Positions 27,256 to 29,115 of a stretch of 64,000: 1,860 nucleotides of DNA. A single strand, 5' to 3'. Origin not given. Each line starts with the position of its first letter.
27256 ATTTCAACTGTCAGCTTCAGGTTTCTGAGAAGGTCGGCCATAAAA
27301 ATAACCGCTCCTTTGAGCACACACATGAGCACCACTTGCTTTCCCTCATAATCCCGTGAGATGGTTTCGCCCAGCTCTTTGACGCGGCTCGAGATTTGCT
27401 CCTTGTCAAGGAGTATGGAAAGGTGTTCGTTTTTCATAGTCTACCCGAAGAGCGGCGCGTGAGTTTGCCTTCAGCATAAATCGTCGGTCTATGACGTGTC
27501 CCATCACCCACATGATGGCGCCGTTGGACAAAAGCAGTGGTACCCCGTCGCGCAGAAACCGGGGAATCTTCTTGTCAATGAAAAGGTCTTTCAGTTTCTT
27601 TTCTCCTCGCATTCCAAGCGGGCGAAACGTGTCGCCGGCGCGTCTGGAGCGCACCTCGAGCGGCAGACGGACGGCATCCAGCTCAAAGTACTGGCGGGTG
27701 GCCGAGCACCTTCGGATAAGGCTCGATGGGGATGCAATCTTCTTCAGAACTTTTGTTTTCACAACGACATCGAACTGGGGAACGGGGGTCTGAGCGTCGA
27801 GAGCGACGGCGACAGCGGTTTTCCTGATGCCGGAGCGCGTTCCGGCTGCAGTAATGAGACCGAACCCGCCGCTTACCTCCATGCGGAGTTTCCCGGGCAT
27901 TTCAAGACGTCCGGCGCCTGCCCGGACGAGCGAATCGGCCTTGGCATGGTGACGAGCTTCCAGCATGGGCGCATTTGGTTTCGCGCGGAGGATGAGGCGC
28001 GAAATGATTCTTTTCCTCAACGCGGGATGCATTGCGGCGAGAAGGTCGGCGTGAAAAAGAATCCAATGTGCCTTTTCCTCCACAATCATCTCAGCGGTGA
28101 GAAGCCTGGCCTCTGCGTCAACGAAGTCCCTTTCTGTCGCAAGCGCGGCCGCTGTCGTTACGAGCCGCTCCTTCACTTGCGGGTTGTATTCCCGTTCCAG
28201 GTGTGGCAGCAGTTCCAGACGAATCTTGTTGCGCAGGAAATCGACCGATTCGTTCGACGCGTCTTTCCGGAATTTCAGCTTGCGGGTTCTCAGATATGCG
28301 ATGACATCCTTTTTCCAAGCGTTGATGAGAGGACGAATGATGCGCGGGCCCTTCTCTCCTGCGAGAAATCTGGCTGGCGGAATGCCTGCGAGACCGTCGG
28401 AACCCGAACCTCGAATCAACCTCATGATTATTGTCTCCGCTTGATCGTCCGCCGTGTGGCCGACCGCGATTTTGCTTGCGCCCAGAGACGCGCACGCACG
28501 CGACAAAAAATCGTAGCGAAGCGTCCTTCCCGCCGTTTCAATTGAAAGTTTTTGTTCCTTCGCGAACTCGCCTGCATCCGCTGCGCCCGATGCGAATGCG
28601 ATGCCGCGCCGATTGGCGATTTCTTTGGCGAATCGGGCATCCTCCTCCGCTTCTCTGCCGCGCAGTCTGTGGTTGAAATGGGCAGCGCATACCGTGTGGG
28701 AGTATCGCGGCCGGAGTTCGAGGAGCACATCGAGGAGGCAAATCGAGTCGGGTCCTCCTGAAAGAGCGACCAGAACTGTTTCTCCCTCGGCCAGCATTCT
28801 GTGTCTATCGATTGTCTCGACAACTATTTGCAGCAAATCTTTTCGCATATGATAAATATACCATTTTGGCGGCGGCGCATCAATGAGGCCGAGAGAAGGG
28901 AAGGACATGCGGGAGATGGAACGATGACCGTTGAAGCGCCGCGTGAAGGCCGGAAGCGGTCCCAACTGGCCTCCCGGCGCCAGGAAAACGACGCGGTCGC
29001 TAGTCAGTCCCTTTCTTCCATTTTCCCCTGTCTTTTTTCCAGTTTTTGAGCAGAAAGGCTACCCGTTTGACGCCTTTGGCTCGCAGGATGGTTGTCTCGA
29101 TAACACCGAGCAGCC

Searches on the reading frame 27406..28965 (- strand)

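Call 99: search_protein_families(library=pfam, proteins=[window:27406-28965:-], max_evalue=0.00001)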
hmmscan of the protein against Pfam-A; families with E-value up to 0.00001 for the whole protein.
window:27406-28965:- (519 aa): 2 families
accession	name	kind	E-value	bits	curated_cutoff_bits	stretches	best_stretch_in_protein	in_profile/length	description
PF01171.26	ATP_bind_3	-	4.6e-51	173.6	27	1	64-250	2-181/182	PP-loop family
PF11734.13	TilS_C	-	8e-20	70.4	22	1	436-503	1-68/74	TilS substrate C-terminal domain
